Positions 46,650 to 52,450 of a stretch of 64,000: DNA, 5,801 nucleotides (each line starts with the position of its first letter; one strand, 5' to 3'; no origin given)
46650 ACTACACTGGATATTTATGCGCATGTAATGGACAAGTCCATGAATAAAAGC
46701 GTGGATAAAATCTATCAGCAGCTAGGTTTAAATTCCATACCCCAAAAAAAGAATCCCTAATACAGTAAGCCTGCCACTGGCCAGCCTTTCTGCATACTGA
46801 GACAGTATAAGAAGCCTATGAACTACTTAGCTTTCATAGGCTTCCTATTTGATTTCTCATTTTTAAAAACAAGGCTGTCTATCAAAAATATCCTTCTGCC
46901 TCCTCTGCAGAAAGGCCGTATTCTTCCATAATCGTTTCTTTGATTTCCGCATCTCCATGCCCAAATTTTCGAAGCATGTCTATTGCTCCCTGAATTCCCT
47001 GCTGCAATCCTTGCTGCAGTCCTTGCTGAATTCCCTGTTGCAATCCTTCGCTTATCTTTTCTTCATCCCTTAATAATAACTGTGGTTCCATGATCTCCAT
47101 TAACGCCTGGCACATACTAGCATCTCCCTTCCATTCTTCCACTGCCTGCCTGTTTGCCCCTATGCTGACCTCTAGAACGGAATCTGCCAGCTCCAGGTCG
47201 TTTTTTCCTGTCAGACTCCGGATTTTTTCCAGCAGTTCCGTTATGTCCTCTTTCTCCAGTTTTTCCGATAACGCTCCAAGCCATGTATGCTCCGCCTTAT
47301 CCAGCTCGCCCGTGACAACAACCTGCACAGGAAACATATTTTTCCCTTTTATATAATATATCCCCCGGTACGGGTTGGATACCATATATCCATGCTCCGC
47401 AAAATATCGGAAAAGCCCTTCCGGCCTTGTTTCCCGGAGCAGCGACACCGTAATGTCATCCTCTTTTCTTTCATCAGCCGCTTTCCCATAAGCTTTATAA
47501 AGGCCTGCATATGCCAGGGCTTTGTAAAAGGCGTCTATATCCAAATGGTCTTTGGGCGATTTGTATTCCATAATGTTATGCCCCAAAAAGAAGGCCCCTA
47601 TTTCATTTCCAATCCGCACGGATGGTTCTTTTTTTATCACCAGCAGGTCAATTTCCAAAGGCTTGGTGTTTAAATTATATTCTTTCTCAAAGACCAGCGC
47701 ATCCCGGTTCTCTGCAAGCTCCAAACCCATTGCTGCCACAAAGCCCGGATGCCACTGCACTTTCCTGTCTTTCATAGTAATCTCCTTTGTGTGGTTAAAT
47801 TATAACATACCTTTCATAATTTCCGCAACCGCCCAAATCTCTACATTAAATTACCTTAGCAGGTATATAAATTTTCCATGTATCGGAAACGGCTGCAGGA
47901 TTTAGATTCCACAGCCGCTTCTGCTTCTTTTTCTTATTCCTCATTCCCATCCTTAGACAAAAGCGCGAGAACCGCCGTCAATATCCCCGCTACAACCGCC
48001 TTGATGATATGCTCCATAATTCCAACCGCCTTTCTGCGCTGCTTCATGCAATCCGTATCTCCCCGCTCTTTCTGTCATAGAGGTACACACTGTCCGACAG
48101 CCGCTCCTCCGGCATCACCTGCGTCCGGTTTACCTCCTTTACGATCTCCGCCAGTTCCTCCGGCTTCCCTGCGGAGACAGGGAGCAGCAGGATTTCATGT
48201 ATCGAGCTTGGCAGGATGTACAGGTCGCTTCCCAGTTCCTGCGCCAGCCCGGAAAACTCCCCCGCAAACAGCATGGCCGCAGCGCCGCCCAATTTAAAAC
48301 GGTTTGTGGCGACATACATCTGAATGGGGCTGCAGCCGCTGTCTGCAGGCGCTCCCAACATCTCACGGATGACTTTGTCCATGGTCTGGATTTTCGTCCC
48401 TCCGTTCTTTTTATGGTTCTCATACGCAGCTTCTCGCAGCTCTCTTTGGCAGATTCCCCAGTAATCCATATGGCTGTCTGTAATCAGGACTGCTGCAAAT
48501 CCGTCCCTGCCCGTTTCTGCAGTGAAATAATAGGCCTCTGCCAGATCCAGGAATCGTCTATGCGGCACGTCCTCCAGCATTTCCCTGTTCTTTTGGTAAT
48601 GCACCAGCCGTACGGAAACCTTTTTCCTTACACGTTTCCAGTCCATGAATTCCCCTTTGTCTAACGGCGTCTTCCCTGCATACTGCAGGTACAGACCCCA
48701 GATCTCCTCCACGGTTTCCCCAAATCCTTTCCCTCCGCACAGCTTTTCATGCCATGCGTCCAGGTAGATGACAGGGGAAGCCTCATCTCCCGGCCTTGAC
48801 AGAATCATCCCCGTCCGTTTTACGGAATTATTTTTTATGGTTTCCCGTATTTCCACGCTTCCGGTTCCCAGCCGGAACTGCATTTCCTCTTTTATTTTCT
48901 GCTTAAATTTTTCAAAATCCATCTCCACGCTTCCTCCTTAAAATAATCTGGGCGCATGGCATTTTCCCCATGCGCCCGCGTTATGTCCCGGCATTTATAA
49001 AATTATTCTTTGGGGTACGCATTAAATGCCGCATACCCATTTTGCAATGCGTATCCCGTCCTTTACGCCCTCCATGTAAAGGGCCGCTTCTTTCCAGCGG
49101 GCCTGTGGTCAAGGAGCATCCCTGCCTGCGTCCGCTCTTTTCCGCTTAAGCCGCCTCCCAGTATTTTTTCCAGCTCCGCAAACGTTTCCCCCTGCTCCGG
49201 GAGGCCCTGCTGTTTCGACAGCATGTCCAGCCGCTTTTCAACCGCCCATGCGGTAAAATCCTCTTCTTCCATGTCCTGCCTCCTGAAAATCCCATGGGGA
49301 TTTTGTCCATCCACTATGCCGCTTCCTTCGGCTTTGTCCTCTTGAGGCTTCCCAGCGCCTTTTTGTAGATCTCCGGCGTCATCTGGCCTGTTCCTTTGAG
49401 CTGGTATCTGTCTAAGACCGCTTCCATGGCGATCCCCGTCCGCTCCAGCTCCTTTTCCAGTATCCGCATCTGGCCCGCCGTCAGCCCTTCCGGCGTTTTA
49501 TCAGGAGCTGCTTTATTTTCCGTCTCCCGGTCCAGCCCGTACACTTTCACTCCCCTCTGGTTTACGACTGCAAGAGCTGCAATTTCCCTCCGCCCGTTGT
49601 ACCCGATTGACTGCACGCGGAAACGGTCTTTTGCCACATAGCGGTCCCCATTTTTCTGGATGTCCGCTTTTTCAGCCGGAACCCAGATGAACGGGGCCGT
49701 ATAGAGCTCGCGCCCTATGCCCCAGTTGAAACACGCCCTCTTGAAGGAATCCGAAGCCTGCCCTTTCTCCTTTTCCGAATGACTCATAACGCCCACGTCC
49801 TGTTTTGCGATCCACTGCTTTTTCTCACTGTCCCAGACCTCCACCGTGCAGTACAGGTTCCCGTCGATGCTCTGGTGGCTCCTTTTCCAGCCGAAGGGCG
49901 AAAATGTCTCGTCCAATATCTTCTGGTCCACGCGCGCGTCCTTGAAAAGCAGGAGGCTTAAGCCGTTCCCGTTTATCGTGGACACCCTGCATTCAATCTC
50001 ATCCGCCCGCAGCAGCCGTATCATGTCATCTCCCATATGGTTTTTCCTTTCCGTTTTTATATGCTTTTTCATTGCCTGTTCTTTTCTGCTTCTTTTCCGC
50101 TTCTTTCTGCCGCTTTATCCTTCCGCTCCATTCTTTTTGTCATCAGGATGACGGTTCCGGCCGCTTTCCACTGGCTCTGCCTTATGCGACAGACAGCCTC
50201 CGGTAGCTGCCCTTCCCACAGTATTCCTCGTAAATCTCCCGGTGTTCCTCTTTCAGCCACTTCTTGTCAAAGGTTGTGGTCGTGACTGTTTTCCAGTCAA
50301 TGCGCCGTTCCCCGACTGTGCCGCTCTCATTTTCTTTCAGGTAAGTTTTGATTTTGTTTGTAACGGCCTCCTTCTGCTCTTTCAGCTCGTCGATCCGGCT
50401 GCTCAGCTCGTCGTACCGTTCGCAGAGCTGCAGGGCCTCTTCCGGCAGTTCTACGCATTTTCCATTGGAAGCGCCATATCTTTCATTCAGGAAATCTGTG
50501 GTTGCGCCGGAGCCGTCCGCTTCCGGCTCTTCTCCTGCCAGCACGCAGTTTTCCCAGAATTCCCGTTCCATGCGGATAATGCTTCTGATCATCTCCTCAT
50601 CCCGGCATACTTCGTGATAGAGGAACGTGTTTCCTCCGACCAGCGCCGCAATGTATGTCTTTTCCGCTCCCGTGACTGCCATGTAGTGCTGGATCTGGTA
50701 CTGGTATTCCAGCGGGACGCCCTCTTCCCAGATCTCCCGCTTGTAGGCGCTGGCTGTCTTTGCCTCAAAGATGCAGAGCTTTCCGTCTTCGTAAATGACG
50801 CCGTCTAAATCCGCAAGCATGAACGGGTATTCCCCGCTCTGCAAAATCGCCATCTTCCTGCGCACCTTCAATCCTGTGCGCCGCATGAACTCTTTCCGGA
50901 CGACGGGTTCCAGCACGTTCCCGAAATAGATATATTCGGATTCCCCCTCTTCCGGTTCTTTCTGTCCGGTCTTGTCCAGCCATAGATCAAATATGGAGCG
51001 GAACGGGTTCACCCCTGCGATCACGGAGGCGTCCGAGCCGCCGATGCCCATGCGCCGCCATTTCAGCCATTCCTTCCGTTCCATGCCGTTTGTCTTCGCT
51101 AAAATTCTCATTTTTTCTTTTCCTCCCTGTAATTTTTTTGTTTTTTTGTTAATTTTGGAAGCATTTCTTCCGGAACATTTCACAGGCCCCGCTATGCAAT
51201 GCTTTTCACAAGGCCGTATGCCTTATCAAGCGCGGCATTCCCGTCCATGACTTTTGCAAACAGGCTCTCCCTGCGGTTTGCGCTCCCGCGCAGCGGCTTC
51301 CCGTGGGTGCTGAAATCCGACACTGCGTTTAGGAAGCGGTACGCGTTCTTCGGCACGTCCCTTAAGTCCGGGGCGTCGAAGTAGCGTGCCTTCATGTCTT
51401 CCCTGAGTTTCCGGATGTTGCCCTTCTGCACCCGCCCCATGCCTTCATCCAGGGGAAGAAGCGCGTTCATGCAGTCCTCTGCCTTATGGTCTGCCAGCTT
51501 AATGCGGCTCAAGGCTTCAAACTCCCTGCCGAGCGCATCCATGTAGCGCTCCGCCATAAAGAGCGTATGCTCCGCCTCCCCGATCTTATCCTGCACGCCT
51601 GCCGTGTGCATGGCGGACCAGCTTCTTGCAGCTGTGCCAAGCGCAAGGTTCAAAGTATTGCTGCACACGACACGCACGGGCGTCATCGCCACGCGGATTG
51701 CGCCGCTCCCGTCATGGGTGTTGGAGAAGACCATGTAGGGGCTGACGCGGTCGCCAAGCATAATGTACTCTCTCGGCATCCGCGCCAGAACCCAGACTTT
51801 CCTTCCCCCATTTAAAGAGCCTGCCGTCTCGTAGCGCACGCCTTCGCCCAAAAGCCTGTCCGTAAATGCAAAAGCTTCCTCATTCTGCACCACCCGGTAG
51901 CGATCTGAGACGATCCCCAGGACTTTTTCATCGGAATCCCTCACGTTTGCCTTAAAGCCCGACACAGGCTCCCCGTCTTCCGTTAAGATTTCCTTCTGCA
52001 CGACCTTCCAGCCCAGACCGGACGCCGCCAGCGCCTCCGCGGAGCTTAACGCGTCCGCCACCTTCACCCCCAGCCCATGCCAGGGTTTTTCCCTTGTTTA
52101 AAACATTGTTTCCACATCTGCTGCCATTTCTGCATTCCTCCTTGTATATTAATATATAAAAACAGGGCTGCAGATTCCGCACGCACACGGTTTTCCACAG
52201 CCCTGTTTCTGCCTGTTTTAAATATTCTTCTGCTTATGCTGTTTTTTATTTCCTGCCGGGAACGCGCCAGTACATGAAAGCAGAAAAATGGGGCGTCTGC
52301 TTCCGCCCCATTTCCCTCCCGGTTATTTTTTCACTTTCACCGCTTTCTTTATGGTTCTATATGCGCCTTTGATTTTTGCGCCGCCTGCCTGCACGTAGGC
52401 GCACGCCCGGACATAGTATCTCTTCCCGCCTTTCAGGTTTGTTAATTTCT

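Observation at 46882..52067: Co-oriented cargo block Rpn nuclease, DUF5688, small ORF, Rad52 annealase, YqaJ exonuclease and DUF932: a leading-region or anti-defence-like module without any phage structural genes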

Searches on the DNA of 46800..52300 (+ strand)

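Call 16: search_dna_similar(query=window:46800-52300:+, collection=plasmids, mode=near, max_rows=15)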
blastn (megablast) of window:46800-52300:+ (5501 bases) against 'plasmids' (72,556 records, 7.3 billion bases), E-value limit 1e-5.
No match.

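Call 17: search_dna_similar(query=window:46800-52300:+, collection=phages, mode=near, max_rows=15)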
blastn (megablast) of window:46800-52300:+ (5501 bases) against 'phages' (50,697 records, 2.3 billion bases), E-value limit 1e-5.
No match.

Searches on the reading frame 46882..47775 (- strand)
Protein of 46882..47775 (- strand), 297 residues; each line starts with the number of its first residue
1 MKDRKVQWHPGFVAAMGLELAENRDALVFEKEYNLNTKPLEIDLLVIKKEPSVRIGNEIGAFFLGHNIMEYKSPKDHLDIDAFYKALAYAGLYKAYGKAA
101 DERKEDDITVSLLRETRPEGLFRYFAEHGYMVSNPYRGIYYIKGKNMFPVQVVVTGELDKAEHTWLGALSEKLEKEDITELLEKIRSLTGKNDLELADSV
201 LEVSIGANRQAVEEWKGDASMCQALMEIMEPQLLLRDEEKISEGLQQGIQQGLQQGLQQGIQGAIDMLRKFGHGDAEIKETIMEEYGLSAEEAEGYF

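Call 4: search_protein_families(library=pfam, proteins=[window:46882-47775:-], max_evalue=0.01)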
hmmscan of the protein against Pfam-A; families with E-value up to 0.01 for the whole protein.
window:46882-47775:- (297 aa): 0 families

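Call 5: search_protein_families(library=ncbifam, proteins=[window:46882-47775:-], max_evalue=0.01)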
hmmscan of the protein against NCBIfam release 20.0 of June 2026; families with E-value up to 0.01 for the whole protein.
window:46882-47775:- (297 aa): 2 families
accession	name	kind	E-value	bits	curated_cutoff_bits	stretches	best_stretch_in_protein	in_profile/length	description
TIGR01784.1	T_den_put_tspse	subfamily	0.0033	17.3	52.1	1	171-292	155-269/273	Rpn family recombination-promoting nuclease/putative transposase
NF009925.1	PRK13386.1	equivalog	0.0063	15.8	192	0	240-262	38-60/228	flagellar assembly protein FliH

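Call 6: search_protein_families(library=phrogs, proteins=[window:46882-47775:-], max_evalue=0.001)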
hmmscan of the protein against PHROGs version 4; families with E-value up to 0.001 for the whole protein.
window:46882-47775:- (297 aa): 0 families

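Call 31: search_solved_structures(query=window:46882-47775:-, max_evalue=1)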
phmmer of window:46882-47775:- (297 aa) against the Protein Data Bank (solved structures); distinct sequences matched with E-value up to 1: 2.
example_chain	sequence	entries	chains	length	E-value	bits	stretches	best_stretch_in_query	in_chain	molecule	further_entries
2wwc_A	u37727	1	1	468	0.057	16.1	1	118-176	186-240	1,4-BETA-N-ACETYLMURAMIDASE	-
2ww5_A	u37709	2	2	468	0.057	16.1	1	118-176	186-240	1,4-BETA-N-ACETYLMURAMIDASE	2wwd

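Call 53: search_protein_families(library=pfam, alignment_id=A4, max_evalue=1)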
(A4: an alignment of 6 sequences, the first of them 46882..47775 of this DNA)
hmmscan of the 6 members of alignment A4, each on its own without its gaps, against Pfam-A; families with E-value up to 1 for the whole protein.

A. member 1, window:46882-47775:- (297 aa): 2 families
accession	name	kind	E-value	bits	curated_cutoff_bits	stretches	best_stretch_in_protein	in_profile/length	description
PF09811.14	Yae1_N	-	0.037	14.2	27.5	1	241-262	6-27/39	Essential protein Yae1, N terminal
PF18433.6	DUF5610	-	0.33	11.9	26.4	1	238-288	60-109/117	Domain of unknown function (DUF5610)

B. families by the number of members that match (of 6 scanned): 6 families
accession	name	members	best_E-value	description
PF18433.6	DUF5610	2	0.33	Domain of unknown function (DUF5610)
PF09811.14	Yae1_N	1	0.037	Essential protein Yae1, N terminal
PF10897.14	DUF2713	1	0.082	Protein of unknown function (DUF2713)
PF05116.19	S6PP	1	0.1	Sucrose-6F-phosphate phosphohydrolase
PF17225.8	DUF5301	1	0.11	Domain of unknown function (DUF5300)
PF10768.14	FliX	1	0.17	Class II flagellar assembly regulator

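Call 54: search_solved_structures(query=A4, max_evalue=10)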
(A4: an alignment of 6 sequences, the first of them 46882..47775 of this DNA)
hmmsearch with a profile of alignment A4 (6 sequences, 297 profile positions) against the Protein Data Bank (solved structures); distinct sequences matched with E-value up to 10: 1.
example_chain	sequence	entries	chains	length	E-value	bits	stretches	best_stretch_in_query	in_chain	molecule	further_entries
2mct_A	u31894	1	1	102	0.1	15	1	117-144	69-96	Uncharacterized protein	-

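Call 68: search_protein_representatives(protein=window:46882-47775:-)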
Query: 297 residues. Proteins with E-value up to 0.001 (for the whole library): 2855; up to 1e-10: 1599; up to 1e-30: 393. The best 150 are listed.
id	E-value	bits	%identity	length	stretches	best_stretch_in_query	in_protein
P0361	1.6e-114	398.6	61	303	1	2-296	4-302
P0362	2.5e-92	325.7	53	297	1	4-296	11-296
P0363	3.8e-91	321.8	55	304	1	1-292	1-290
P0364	1.2e-85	303.8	55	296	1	4-293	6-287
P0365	1.5e-85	303.5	53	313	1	1-296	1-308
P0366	2.8e-83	296.0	60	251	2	100-296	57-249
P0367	1.4e-80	287.2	68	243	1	1-190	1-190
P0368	1.7e-78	280.4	48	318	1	2-296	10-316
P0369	4.2e-75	269.2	49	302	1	1-262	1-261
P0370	3.0e-70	253.3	71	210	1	1-163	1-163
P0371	1.3e-69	251.2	48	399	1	2-247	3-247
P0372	2.6e-69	250.2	63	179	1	1-171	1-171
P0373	3.0e-69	250.0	46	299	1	4-291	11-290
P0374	1.0e-67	245.0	47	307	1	4-263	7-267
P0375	5.0e-67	242.7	43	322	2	1-271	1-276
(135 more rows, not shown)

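Call 71: search_protein_families(library=pfam, alignment_id=A5, max_evalue=0.01)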
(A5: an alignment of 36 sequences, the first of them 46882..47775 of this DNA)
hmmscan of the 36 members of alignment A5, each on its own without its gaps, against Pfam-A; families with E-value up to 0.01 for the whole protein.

A. member 1, window:46882-47775:- (297 aa): 0 families

B. families by the number of members that match (of 36 scanned): 12 families
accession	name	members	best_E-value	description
PF09811.14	Yae1_N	4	0.0001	Essential protein Yae1, N terminal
PF14281.12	PDDEXK_4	1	5.9e-05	PD-(D/E)XK nuclease superfamily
PF13384.12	HTH_23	1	0.00081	Homeodomain-like domain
PF15934.10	Yuri_gagarin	1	0.002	Yuri gagarin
PF22470.1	Histone_HNS_N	1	0.0021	H-NS histone-like proteins, N-terminal domain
PF14078.11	DUF4259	1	0.0029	Domain of unknown function (DUF4259)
PF02259.29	FAT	1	0.0029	FAT domain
PF21476.4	PF0610-like_N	1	0.0034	PF0610-like, N-terminal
PF04545.22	Sigma70_r4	1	0.0063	Sigma-70, region 4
PF06102.17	RRP36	1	0.0075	rRNA biogenesis protein RRP36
PF24883.2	NPHP3_N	1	0.0084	Nephrocystin 3, N-terminal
PF13551.12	HTH_29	1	0.0099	Winged helix-turn helix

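Call 73: search_protein_families(library=ncbifam, alignment_id=A5, max_evalue=0.01)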
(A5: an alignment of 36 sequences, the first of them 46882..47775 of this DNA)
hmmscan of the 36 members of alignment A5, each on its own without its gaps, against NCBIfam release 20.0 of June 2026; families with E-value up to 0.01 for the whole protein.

A. member 1, window:46882-47775:- (297 aa): 2 families
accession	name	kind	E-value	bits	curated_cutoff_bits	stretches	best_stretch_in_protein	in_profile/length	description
TIGR01784.1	T_den_put_tspse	subfamily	0.0033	17.3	52.1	1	171-292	155-269/273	Rpn family recombination-promoting nuclease/putative transposase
NF009925.1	PRK13386.1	equivalog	0.0063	15.8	192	0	240-262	38-60/228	flagellar assembly protein FliH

B. families by the number of members that match (of 36 scanned): 9 families
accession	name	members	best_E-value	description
TIGR01784.1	T_den_put_tspse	12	5.7e-06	Rpn family recombination-promoting nuclease/putative transposase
NF009925.1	PRK13386.1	8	1.7e-11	flagellar assembly protein FliH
NF004267.1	PRK05687.1-3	8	6.4e-10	flagellar assembly protein FliH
NF004270.2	PRK05687.2-1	8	6.5e-10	flagellar assembly protein FliH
NF004266.1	PRK05687.1-1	6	2e-07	flagellar assembly protein FliH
NF003766.0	PRK05362.1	1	0.0029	phosphopentomutase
NF011889.0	PRK15362.1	1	0.0029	type III secretion system translocon protein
NF003036.0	PRK03926.1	1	0.0037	mevalonate kinase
NF052632.1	undecylprod_RedH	1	0.0099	undecylprodigiosin ligase RedH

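Call 105: search_protein_families(library=padloc, proteins=[window:46882-47775:-], max_evalue=0.01)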
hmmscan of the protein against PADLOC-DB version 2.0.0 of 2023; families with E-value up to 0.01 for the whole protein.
window:46882-47775:- (297 aa): 1 family
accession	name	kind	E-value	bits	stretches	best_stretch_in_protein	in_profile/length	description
PDLC01084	C3a178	-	7.2e-06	24.4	1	208-268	32-80/90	putative invertase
